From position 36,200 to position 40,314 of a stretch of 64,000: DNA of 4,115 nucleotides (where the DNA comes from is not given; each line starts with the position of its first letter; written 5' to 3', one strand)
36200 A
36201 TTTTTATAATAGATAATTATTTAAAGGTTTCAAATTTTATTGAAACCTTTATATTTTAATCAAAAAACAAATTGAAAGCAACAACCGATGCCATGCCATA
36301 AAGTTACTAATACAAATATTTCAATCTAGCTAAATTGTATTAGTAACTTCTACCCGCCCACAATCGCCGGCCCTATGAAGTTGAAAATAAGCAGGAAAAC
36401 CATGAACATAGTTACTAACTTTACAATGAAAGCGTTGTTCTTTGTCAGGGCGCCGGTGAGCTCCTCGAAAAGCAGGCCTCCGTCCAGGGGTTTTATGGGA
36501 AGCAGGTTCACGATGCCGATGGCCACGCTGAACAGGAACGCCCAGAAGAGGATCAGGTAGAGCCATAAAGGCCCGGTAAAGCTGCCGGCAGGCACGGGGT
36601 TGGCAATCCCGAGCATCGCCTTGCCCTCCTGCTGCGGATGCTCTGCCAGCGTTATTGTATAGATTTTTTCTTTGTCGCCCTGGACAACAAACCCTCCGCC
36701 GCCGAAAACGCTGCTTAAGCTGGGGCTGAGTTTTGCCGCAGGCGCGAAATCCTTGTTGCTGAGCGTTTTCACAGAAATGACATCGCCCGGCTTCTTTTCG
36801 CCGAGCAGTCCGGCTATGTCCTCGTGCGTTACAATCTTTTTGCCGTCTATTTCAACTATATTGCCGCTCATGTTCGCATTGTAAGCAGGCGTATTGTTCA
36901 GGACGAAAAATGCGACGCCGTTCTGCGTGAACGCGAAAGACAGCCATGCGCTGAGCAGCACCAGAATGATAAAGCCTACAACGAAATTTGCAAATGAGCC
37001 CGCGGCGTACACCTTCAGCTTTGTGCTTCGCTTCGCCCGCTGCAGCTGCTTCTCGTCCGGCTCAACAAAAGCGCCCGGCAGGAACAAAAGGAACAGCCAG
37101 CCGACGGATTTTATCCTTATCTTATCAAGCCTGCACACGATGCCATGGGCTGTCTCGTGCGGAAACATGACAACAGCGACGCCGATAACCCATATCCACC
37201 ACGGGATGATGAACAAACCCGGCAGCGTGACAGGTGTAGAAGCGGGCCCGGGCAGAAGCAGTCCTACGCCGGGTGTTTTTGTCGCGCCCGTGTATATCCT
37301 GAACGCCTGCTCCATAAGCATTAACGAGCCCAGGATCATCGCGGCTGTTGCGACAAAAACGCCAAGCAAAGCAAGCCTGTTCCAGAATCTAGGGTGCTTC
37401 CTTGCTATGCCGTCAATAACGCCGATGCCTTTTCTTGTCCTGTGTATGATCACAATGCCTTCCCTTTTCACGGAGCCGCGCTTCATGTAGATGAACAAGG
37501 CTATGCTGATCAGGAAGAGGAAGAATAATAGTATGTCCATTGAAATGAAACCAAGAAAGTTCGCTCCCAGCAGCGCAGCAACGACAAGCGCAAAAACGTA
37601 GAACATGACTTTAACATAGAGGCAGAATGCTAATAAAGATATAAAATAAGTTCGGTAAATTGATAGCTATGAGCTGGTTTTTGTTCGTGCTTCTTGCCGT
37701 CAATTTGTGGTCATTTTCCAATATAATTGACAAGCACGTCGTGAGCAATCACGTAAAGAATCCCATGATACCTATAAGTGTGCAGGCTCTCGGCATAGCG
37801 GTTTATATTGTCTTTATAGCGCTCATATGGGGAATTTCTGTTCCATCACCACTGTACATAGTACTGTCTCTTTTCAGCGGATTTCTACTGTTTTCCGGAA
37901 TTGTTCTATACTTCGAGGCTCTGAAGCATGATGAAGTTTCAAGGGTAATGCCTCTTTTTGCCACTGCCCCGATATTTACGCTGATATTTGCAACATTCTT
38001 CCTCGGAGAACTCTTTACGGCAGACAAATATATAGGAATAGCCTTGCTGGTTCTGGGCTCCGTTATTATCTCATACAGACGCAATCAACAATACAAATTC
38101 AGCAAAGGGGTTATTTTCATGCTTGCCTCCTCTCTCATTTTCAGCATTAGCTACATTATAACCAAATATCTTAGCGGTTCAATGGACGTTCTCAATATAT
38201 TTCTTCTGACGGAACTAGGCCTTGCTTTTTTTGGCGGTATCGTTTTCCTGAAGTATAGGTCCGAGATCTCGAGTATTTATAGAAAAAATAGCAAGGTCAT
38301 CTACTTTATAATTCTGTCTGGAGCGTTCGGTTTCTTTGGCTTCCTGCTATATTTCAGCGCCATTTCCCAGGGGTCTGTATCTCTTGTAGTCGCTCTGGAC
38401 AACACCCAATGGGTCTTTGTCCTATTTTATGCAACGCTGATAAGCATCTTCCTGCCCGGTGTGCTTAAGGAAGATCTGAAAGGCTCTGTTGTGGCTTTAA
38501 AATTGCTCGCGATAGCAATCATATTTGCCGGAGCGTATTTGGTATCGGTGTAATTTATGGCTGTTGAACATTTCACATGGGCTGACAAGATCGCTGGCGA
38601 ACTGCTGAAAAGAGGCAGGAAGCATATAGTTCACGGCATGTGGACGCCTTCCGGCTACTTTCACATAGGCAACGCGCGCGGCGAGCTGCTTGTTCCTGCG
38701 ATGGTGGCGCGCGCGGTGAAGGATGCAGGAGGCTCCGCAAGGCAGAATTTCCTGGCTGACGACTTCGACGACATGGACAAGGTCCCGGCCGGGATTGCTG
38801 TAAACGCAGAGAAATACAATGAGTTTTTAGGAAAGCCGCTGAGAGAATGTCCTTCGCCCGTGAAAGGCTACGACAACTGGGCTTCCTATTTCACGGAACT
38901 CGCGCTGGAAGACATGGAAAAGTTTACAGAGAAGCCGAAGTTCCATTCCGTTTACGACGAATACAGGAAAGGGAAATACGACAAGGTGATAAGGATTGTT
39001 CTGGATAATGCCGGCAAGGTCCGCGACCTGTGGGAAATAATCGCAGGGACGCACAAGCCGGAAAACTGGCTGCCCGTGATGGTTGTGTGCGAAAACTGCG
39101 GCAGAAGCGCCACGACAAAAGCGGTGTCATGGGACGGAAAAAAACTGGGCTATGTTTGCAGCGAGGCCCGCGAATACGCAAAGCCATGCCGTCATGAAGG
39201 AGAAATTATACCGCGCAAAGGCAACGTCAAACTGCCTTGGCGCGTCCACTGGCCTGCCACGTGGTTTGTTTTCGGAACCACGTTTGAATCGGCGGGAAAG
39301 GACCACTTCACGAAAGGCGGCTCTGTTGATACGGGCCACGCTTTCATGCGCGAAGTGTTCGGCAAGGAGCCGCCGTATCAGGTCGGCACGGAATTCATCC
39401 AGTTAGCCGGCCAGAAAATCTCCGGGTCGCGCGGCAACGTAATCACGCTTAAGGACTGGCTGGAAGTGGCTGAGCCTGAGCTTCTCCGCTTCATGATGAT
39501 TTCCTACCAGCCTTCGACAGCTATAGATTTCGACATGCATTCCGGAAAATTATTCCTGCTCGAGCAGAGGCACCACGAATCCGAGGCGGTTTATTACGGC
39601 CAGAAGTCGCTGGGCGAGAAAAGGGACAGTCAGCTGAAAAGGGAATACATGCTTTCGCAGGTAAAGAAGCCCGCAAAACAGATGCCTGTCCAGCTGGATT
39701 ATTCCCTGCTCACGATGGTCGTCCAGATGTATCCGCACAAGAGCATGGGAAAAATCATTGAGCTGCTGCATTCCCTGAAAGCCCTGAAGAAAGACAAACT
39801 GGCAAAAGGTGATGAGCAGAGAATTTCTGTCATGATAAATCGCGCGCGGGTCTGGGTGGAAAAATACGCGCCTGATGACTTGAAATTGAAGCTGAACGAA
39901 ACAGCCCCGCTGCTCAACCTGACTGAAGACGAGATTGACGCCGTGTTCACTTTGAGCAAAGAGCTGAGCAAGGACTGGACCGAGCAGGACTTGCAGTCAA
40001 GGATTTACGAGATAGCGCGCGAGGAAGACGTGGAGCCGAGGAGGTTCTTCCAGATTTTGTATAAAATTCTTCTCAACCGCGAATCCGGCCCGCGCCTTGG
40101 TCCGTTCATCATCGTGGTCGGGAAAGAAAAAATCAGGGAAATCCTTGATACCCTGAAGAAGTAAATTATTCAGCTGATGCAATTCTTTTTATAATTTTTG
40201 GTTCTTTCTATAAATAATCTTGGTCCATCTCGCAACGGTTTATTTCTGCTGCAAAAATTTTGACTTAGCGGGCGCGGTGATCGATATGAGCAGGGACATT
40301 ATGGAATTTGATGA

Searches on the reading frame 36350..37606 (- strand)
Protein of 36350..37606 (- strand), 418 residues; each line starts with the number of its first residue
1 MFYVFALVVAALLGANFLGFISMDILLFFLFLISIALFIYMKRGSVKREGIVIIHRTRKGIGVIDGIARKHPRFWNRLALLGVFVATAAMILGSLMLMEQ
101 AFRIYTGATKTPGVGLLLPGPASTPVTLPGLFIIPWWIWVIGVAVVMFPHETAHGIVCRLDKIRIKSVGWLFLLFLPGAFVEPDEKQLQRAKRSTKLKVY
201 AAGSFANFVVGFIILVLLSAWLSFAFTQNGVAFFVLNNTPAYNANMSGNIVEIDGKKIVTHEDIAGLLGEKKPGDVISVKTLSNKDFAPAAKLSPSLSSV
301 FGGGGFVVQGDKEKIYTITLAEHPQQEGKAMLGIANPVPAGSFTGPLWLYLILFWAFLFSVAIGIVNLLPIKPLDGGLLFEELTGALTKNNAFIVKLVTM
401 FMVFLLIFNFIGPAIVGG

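Call 10: search_protein_families(library=pfam, proteins=[window:36350-37606:-], max_evalue=0.01)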
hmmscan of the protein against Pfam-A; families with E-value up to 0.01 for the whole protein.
window:36350-37606:- (418 aa): 1 family
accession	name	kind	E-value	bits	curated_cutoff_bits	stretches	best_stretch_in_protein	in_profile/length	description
PF02163.28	Peptidase_M50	-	1.2e-22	80.7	27.2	1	140-407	3-219/221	Peptidase family M50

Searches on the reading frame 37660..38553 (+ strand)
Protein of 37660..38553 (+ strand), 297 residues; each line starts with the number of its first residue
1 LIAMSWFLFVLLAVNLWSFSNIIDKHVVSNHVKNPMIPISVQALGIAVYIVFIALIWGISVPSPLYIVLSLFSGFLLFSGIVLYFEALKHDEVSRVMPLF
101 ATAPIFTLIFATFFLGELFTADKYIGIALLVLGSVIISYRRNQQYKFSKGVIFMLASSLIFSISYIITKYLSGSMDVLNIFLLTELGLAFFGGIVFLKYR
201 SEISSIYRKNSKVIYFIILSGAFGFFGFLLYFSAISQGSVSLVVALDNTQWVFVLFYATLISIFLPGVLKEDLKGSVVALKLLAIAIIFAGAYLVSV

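Call 10: search_protein_families(library=pfam, proteins=[window:37660-38553:+], max_evalue=0.01)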
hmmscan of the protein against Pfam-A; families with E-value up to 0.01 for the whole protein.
window:37660-38553:+ (297 aa): 2 families
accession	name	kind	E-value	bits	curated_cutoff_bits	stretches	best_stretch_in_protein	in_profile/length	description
PF00892.27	EamA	-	2.1e-23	83.6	28.2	2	5-138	2-134/135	EamA-like transporter family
PF03151.22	TPT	-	0.00025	21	30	1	18-226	15-232/291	Triose-phosphate Transporter family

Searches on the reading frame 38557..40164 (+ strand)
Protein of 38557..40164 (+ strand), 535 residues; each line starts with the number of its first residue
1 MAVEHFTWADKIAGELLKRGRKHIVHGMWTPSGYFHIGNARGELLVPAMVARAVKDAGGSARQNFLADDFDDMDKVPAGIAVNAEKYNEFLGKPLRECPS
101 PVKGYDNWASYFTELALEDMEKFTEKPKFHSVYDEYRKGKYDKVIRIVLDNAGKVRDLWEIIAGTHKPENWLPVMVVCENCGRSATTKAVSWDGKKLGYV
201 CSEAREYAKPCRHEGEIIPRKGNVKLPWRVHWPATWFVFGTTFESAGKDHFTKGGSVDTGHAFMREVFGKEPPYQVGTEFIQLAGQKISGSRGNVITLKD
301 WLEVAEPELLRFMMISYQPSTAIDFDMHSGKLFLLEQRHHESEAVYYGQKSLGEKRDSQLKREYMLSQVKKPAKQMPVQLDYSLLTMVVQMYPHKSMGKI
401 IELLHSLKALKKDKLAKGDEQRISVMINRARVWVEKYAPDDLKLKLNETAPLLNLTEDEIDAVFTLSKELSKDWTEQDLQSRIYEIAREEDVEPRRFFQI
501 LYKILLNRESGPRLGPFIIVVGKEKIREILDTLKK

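Call 10: search_protein_families(library=pfam, proteins=[window:38557-40164:+], max_evalue=0.01)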
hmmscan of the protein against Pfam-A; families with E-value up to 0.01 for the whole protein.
window:38557-40164:+ (535 aa): 5 families
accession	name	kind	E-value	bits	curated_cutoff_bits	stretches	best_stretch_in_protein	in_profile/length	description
PF01921.24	tRNA-synt_1f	-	2.3e-86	290.4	27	1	7-369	2-359/360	tRNA synthetases class I (K)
PF09334.17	tRNA-synt_1g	-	1.6e-06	27.6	20.1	1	276-322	316-362/391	tRNA synthetases class I (M)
PF01406.26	tRNA-synt_1e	-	2.1e-05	24.5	27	1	274-326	240-292/301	tRNA synthetases class I (C) catalytic domain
PF13408.12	Zn_ribbon_recom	-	0.00041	21.1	25.3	1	175-213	5-41/58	Recombinase zinc beta ribbon domain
PF19269.4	Anticodon_2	-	0.0014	19.4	23.6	1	462-528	70-135/141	Anticodon binding domain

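Call 38: find_related_loci(query=window:38557-40164:+, collection=genome_contigs, flank=10000)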
Query window:38557-40164:+ (535 aa) in genome_contigs; peptide patterns used: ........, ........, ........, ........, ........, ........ (x = any residue, [..] = any of these).
28 stretches matched a pattern; 7 encode a relative of the query (tblastn E <= 1e-3); 7 distinct loci.
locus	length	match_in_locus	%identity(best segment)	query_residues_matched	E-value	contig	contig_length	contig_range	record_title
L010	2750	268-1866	80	3-535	0e+0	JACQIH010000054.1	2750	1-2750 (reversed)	MAG: Candidatus Aenigmatarchaeota archaeon isolate NC_groundwater_1120_Ag_S-0.1um_53_80 S_p1_S3_coassembly_k141_1400916,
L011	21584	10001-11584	57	3-530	0e+0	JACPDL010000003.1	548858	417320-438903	MAG: Candidatus Aenigmatarchaeota archaeon isolate NC_groundwater_308_Ag_B-0.1um_45_55 GD18-4_B1_scaffold_822101, whole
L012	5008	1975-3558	55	3-530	0e+0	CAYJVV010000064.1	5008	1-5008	MAG TPA_asm: uncultured archaeon isolate ERP125453_co1_326 genome assembly, contig: NODE_22680_length_5008_cov_5.364426,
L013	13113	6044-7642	51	3-533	0e+0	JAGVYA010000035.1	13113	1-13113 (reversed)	Candidatus Woesearchaeota archaeon isolate RIFCSPLOWO2_01_FULL_35_20 rifcsplowo2_01_scaffold_10919, whole genome shotgun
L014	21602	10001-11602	49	3-533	0e+0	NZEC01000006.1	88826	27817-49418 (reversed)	MAG: archaeon isolate ARS102 41604, whole genome shotgun sequence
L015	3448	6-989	49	205-531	4e-104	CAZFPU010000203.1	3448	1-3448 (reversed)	MAG TPA_asm: uncultured Methanosarcinales archaeon isolate binchicken_co248_65 genome assembly, contig: NODE_58016_lengt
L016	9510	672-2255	58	3-530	0e+0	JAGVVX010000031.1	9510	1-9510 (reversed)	MAG: Candidatus Aenigmatarchaeota archaeon isolate RIFCSPHIGHO2_01_FULL_AR5_44_11 rifcsphigho2_01_scaffold_28744, whole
